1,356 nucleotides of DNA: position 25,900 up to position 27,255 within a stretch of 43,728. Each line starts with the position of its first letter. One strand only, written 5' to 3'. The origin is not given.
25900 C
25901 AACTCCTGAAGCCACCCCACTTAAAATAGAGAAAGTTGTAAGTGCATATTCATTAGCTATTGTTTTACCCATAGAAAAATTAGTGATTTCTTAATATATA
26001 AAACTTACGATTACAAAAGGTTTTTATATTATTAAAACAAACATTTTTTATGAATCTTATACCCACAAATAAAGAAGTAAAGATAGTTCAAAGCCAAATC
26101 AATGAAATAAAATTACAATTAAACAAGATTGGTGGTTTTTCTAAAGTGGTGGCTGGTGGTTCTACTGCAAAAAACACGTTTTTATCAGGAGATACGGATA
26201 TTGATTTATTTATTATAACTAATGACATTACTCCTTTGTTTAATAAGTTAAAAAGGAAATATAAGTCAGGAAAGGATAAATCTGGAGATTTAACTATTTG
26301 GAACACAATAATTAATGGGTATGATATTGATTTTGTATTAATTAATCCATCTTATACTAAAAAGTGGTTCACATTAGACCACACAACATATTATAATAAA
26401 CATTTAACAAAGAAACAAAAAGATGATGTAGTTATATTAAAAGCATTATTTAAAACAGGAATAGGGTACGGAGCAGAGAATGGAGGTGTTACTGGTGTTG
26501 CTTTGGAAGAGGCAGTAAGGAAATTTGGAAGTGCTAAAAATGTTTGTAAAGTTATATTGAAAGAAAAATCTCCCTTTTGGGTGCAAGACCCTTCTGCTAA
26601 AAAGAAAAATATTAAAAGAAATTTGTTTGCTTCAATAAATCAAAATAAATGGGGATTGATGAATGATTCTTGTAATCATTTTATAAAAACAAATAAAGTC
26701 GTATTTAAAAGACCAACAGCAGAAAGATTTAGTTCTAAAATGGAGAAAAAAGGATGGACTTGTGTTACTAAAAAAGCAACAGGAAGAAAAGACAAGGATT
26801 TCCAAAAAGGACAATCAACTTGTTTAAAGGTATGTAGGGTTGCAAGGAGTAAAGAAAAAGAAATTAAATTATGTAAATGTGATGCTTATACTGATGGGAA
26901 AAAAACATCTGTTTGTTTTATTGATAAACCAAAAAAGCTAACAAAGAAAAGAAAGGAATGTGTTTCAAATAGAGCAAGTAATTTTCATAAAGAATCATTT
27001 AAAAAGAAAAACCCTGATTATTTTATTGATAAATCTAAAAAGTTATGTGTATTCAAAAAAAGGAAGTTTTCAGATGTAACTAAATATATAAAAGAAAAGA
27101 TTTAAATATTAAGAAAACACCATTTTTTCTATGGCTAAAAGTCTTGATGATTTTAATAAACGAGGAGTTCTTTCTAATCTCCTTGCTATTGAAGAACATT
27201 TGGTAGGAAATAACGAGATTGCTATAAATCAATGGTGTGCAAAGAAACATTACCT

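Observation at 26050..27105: Virus-borne class-I (archaeal-type) CCA-adding-enzyme homolog with a replaced C-terminal half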

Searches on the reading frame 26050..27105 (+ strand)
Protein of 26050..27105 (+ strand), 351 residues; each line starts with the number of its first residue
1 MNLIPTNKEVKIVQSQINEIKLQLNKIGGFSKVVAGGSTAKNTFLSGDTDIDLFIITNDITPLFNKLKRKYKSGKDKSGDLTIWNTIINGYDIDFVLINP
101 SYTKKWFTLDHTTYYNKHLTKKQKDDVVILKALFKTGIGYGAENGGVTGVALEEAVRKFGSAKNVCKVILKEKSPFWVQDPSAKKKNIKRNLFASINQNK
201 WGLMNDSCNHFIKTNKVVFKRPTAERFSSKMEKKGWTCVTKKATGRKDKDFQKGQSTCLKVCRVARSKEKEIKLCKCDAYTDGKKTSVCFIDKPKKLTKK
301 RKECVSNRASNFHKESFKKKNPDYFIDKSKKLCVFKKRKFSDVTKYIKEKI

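Call 4: search_protein_families(library=pfam, proteins=[window:26050-27105:+], max_evalue=1)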
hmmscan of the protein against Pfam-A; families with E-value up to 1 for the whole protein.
window:26050-27105:+ (351 aa): 2 families
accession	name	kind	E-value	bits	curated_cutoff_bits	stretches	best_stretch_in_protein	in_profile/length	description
PF01909.29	NTP_transf_2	-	2.9e-07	31.2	21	1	19-71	3-54/93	Nucleotidyltransferase domain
PF09249.16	tRNA_NucTransf2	-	0.0011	19.6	27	1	125-193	1-85/113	tRNA nucleotidyltransferase, second domain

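Call 5: search_protein_families(library=ncbifam, proteins=[window:26050-27105:+], max_evalue=1)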
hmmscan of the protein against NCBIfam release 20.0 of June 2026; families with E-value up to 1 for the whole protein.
window:26050-27105:+ (351 aa): 2 families
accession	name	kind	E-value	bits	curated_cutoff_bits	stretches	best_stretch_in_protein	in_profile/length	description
TIGR03671.1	cca_archaeal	equivalog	5.2e-21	74.9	281.3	1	3-350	9-399/410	CCA tRNA nucleotidyltransferase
NF041117.1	CBASS_cyclase_b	equivalog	0.0033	17.1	200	1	6-59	11-64/275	CBASS oligonucleotide cyclase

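Call 6: search_solved_structures(query=window:26050-27105:+, max_evalue=10, show_alignments=3)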
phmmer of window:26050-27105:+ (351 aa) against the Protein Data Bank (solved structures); distinct sequences matched with E-value up to 10: 17.
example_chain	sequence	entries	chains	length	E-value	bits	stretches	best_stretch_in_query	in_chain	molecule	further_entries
3ova_A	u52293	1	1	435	0.00041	22.6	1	3-163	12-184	CCA-adding enzyme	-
2zh7_A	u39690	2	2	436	0.00041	22.6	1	3-163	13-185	CCA-adding enzyme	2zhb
1r89_A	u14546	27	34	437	0.00042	22.6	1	3-163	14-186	tRNA nucleotidyltransferase | CCA-adding enzyme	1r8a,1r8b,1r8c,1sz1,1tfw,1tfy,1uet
3ouy_A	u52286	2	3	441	0.00043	22.5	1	3-163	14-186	CCA-Adding Enzyme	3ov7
3ovs_A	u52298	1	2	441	0.00043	22.5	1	3-163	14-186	CCA-Adding Enzyme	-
3ovb_A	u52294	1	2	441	0.00043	22.5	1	3-163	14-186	CCA-Adding Enzyme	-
4x4n_A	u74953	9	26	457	0.00048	22.4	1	3-163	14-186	CCA-adding enzyme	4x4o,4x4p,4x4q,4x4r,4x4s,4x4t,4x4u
9h1z_A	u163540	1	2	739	0.0057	18.8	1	32-76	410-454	2'-5'-oligoadenylate synthase 2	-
9ntn_G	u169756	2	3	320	0.026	16.7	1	7-60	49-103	CdnD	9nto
1px5_A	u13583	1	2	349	0.073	15.2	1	30-70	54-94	2'-5'-oligoadenylate synthetase 1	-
4rwn_A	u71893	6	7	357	0.076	15.1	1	30-70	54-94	2'-5'-oligoadenylate synthase 1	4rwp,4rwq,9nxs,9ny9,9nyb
4rwo_A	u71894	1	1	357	0.076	15.1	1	30-70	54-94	2'-5'-oligoadenylate synthase 1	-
4ig8_A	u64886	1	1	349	0.12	14.5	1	31-70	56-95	2'-5'-oligoadenylate synthase 1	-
5n7h_A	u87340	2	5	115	0.26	13.4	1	306-349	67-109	MARVEL domain-containing protein 2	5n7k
5n7i_A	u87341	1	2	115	0.66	12.1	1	308-349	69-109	MARVEL domain-containing protein 2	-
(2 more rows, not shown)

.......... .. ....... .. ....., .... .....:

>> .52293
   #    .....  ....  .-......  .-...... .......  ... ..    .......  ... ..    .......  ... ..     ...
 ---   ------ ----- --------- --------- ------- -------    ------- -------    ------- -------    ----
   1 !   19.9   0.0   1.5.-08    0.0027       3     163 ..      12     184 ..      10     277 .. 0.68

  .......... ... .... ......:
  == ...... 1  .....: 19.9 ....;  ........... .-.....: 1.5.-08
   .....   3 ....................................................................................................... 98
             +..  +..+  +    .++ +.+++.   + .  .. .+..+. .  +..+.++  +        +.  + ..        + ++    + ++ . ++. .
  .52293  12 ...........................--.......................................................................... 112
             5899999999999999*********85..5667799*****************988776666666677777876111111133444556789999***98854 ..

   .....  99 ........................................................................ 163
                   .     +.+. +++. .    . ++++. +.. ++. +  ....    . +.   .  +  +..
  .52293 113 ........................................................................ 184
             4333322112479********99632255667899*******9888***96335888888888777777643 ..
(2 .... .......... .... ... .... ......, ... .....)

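Call 8: search_dna_similar(query=window:26050-27105:+, collection=phages, mode=protein, max_evalue=0.001)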
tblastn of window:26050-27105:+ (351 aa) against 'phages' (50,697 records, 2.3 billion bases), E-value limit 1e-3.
No match.

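Call 10: search_protein_families(library=phrogs, proteins=[window:26050-27105:+], max_evalue=0.01)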
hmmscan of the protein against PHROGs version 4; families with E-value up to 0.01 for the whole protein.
window:26050-27105:+ (351 aa): 0 families

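Call 11: find_homologous_proteins(query=window:26050-27105:+, max_evalue=0.001)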
Query window:26050-27105:+ (351 aa): 10 proteins with E <= 0.001 among 2546 candidates.
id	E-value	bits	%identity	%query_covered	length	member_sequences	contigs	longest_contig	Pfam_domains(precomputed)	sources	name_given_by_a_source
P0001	2.5e-230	781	100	100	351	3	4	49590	PF01909.30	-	-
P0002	8.0e-91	323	43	99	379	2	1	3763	PF09249.17,PF01909.30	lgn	-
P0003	2.7e-86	308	41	99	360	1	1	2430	PF09249.17,PF01909.30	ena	-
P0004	1.9e-85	305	44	100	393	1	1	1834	PF01909.30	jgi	-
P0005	1.1e-82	296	41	100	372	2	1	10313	PF01909.30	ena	-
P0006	2.4e-77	278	38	100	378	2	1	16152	PF01909.30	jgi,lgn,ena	-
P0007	1.1e-59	220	35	100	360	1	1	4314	PF09249.17,PF01909.30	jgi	jgi:tRNA nucleotidyltransferase (CCA-adding enzyme)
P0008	1.3e-58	217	35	100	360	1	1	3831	PF09249.17,PF01909.30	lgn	-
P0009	2.5e-58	216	35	100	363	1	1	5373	PF09249.17,PF01909.30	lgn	-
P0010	2.9e-54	202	36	87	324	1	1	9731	PF21133.3,PF09249.17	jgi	jgi:tRNA nucleotidyltransferase (CCA-adding enzyme)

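Call 13: search_solved_structures(query=A1, max_evalue=1, show_alignments=2)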
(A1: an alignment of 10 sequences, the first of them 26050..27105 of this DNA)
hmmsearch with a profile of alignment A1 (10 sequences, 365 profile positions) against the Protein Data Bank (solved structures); distinct sequences matched with E-value up to 1: 14.
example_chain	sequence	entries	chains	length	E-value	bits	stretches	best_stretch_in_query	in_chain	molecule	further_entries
3ova_A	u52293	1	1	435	5.4e-14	55.2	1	4-228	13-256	CCA-adding enzyme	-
2zh7_A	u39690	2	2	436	5.4e-14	55.2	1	4-228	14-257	CCA-adding enzyme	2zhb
1r89_A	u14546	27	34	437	5.5e-14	55.2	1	4-228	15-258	tRNA nucleotidyltransferase | CCA-adding enzyme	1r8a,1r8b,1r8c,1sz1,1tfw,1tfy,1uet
3ovs_A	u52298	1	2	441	5.6e-14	55.2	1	4-228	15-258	CCA-Adding Enzyme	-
3ovb_A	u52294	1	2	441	5.6e-14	55.2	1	4-228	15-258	CCA-Adding Enzyme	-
3ouy_A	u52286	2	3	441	5.6e-14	55.2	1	4-228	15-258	CCA-Adding Enzyme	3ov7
4x4n_A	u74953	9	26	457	6.2e-14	55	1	4-228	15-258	CCA-adding enzyme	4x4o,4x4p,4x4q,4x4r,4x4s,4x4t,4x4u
9h1z_A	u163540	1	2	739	0.00014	24.3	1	11-97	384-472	2'-5'-oligoadenylate synthase 2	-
9ntn_G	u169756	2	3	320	0.031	16.5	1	8-64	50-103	CdnD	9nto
1px5_A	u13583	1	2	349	0.047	15.9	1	4-63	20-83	2'-5'-oligoadenylate synthetase 1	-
4rwo_A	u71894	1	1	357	0.049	15.9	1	4-63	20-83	2'-5'-oligoadenylate synthase 1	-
4rwn_A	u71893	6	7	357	0.049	15.9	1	4-63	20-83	2'-5'-oligoadenylate synthase 1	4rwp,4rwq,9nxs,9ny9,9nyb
6p80_A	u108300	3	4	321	0.18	14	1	12-60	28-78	E. coli MS115-1 NucC | E. coli MS115-1 CdnC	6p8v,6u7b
4ig8_A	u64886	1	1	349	0.8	11.9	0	10-60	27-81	2'-5'-oligoadenylate synthase 1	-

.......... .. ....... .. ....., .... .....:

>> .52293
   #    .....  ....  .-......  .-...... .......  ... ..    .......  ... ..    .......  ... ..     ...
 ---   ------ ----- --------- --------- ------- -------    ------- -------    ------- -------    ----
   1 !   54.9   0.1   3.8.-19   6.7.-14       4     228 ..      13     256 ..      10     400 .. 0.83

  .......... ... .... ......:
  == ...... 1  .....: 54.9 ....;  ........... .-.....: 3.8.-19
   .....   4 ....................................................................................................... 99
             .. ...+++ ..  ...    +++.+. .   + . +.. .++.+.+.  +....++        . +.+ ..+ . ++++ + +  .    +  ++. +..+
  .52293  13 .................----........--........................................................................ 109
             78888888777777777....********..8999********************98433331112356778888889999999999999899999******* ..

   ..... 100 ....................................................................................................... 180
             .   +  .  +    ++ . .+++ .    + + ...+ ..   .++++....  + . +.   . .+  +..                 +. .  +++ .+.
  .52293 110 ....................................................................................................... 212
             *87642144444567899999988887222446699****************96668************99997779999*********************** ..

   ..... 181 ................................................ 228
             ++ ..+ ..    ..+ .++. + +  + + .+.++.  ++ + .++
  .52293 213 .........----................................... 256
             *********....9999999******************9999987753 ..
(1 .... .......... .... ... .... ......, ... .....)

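Call 14: search_protein_families(library=pfam, alignment_id=A1, max_evalue=0.1)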
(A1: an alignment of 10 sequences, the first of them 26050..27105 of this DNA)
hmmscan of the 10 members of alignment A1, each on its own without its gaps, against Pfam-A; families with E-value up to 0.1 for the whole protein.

A. member 1, window:26050-27105:+ (351 aa): 2 families
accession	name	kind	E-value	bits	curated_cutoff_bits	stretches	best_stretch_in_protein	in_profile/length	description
PF01909.29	NTP_transf_2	-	2.9e-07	31.2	21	1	19-71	3-54/93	Nucleotidyltransferase domain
PF09249.16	tRNA_NucTransf2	-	0.0011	19.6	27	1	125-193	1-85/113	tRNA nucleotidyltransferase, second domain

B. families by the number of members that match (of 10 scanned): 12 families
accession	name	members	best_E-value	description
PF01909.29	NTP_transf_2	10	1e-09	Nucleotidyltransferase domain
PF09249.16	tRNA_NucTransf2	10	3.6e-06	tRNA nucleotidyltransferase, second domain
PF21133.2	CAA_C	4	2.2e-05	CCA-adding enzyme, C-terminal domain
PF14792.12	DNA_pol_B_palm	3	0.0039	DNA polymerase beta palm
PF22600.2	MTPAP-like_central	2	0.017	Poly(A) RNA polymerase, mitochondrial-like, central palm domain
PF05576.17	Peptidase_S37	1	0.0027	PS-10 peptidase S37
PF11799.13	IMS_C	1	0.016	impB/mucB/samB family C-terminal domain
PF18765.7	Polbeta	1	0.017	Polymerase beta, Nucleotidyltransferase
PF15990.10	UPF0767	1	0.018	UPF0767 family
PF19269.4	Anticodon_2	1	0.052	Anticodon binding domain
PF18844.6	baeRF_family2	1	0.067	Bacterial archaeo-eukaryotic release factor family 2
PF07528.20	DZF_N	1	0.078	DZF N-terminal domain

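Call 17: find_related_loci(query=A1, collection=genome_contigs, flank=8000)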
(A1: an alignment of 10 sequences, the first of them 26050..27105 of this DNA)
Query A1 (351 aa) in genome_contigs; peptide patterns used: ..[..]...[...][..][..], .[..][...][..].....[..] (x = any residue, [..] = any of these).
138 stretches matched a pattern; 52 encode a relative of the query (tblastn E <= 1e-3); 52 distinct loci.
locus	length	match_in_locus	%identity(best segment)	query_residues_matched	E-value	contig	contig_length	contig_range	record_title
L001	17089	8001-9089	38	1-351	2e-85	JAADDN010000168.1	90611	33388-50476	MAG: Thermoproteota archaeon isolate L_MaxBin.140 contig-127_75, whole genome shotgun sequence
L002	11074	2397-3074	29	4-199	5e-15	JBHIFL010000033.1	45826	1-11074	MAG: Candidatus Heimdallarchaeota archaeon isolate b1.sp2_bin.26 NODE_105_length_45826_cov_8.147932, whole genome shotgu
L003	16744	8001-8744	27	5-228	1e-11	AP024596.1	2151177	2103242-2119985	Sulfolobales archaeon HS-7 DNA, complete genome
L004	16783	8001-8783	30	5-237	3e-11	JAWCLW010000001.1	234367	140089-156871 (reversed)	MAG: Candidatus Aenigmatarchaeota archaeon isolate JZ-2_201705_bins_247 JZ-2_201705_bins_247_scaffold_1, whole genome sh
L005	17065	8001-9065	26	5-332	1e-10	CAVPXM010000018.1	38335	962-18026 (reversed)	MAG: uncultured Nitrososphaerales archaeon isolate MFD10007.bin.1.217 genome assembly, contig: contig_12482, whole genom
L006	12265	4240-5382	24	5-348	6e-10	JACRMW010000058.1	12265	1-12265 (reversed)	MAG: Candidatus Aenigmatarchaeota archaeon isolate NC_groundwater_1917_Pr3_S-0.2um_36_3 scaffold_77946, whole genome sho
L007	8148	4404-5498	25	33-349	6e-10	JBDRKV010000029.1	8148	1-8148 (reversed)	MAG: Candidatus Aenigmatarchaeota archaeon isolate MEGAHIT-group-1.74 k141_12812298, whole genome shotgun sequence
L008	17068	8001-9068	26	5-333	2e-9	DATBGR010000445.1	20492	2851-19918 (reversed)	MAG TPA_asm: Nitrososphaeraceae archaeon isolate SMAG_U3842 k141_1548207, whole genome shotgun sequence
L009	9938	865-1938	27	5-335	1e-9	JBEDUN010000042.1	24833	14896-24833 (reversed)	MAG: Nitrososphaeraceae archaeon isolate Bin.008.pasture_P3 k127_2754937, whole genome shotgun sequence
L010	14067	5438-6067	28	8-200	2e-9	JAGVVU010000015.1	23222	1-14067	MAG: Candidatus Aenigmatarchaeota archaeon isolate RIFCSPLOWO2_01_FULL_48_10 rifcsplowo2_01_scaffold_17157, whole genome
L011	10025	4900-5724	28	5-267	2e-9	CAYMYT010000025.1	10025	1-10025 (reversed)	MAG TPA_asm: uncultured archaeon isolate SRP124282_co5_38 genome assembly, contig: NODE_811_length_10025_cov_17.531093,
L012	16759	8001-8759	25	3-229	5e-9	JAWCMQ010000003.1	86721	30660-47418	MAG: Candidatus Aenigmatarchaeota archaeon isolate JZ-2_201705_bins_45 JZ-2_201705_bins_45_scaffold_3, whole genome shot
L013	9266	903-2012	24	5-351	5e-9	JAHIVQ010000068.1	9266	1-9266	MAG: Nanoarchaeota archaeon isolate MM_PC_MetaG.mb.87 MM_PC_MetaG.mb.87_k141_826484, whole genome shotgun sequence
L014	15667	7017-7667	28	34-230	4e-9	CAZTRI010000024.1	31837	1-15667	MAG TPA_asm: Candidatus Woesearchaeota archaeon isolate binchicken_co203_646 genome assembly, contig: k141_4052557, whol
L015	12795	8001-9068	26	5-333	7e-9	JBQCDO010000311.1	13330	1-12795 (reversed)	MAG: Nitrososphaeraceae archaeon isolate bin1032 k127_1509455, whole genome shotgun sequence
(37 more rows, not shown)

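Call 20: find_encoding_contigs(protein=window:26050-27105:+, flank=10000, max_places=4)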
Protein window:26050-27105:+ (351 aa): 7 contigs read that carry it; 4 places shown.
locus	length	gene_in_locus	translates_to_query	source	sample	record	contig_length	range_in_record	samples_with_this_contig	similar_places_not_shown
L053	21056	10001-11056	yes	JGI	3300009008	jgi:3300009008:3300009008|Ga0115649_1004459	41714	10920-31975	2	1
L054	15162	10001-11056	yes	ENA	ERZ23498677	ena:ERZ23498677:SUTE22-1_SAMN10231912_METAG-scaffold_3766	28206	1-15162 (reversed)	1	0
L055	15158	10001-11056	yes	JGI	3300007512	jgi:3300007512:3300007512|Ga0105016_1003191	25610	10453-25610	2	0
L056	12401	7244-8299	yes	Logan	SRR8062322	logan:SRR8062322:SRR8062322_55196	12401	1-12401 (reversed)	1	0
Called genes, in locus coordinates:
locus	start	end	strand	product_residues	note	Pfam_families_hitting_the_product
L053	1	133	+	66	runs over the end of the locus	-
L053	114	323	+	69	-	-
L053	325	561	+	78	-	-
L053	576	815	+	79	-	-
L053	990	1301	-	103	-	-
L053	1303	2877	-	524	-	-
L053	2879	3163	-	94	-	-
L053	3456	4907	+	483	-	PF18911:PKD_4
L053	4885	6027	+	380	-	-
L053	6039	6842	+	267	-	-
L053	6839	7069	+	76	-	-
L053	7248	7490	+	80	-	-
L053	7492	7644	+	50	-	-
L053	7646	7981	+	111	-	-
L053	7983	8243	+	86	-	-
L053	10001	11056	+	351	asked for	PF01909:NTP_transf_2 (weak)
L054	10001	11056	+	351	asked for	PF01909:NTP_transf_2 (weak)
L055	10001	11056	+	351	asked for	PF01909:NTP_transf_2 (weak)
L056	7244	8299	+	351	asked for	PF01909:NTP_transf_2 (weak)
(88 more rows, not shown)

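Call 22: find_encoding_contigs(protein=P0006, flank=10000, max_places=2)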
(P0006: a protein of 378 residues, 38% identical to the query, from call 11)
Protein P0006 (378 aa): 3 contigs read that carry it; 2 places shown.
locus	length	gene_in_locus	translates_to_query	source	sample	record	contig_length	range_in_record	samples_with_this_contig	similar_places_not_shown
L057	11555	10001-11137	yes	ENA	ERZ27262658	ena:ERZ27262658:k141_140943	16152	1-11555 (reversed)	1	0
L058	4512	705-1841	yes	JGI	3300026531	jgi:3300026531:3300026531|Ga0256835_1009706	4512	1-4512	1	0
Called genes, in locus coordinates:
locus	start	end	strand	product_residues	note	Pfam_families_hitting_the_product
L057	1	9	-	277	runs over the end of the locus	-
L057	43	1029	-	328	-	-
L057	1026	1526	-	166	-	-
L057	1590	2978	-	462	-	PF00270:DEAD (faint)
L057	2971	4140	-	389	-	-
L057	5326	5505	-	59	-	-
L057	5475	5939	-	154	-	-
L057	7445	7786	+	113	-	-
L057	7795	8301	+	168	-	PF22769:DCD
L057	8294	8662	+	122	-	-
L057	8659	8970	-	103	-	PF09620:Cas_csx3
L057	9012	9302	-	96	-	PF09620:Cas_csx3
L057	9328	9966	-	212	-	-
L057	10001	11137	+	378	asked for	PF01909:NTP_transf_2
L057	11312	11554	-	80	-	?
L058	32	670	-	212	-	-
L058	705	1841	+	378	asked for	PF01909:NTP_transf_2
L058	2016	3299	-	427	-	-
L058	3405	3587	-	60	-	-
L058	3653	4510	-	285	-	?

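Call 23: find_encoding_contigs(protein=P0005, flank=10000, max_places=2)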
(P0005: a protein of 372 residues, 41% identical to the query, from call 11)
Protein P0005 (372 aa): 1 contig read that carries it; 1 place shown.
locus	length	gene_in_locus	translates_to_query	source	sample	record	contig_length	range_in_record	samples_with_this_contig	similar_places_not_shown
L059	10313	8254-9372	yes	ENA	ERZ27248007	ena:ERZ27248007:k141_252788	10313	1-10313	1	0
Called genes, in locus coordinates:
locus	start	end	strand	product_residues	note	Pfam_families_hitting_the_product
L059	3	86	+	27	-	?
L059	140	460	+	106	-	-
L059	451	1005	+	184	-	-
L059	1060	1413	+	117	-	-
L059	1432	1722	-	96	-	-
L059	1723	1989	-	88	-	-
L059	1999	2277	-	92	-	-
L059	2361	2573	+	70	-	-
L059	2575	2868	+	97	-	-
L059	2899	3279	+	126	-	-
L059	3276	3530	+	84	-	-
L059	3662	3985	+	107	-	-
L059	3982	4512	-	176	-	-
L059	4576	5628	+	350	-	PF04055:Radical_SAM, PF13186:SPASM (weak)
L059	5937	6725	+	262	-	PF00239:Resolvase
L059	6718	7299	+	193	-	-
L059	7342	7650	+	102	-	PF09620:Cas_csx3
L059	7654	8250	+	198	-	-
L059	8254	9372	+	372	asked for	PF01909:NTP_transf_2 (weak)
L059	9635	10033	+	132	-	-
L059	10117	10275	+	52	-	-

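Call 24: find_encoding_contigs(protein=P0010, flank=10000, max_places=2)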
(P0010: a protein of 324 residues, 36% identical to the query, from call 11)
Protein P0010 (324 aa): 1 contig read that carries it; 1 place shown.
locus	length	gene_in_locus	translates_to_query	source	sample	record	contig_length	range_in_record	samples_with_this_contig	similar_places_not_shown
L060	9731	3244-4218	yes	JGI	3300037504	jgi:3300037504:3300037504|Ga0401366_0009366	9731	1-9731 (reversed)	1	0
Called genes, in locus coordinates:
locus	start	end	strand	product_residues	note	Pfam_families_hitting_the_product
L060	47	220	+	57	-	-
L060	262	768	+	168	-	-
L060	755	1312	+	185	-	-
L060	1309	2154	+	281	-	-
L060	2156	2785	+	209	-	-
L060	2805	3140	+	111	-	-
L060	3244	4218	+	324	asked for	PF09249:tRNA_NucTransf2 (faint), PF21133:CAA_C (faint)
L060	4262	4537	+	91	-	-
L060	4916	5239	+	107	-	PF12802:MarR_2 (weak)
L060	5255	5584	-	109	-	-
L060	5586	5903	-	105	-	-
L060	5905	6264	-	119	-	-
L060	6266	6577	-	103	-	-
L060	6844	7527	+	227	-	-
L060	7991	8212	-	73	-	-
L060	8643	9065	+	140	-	-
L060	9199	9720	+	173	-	-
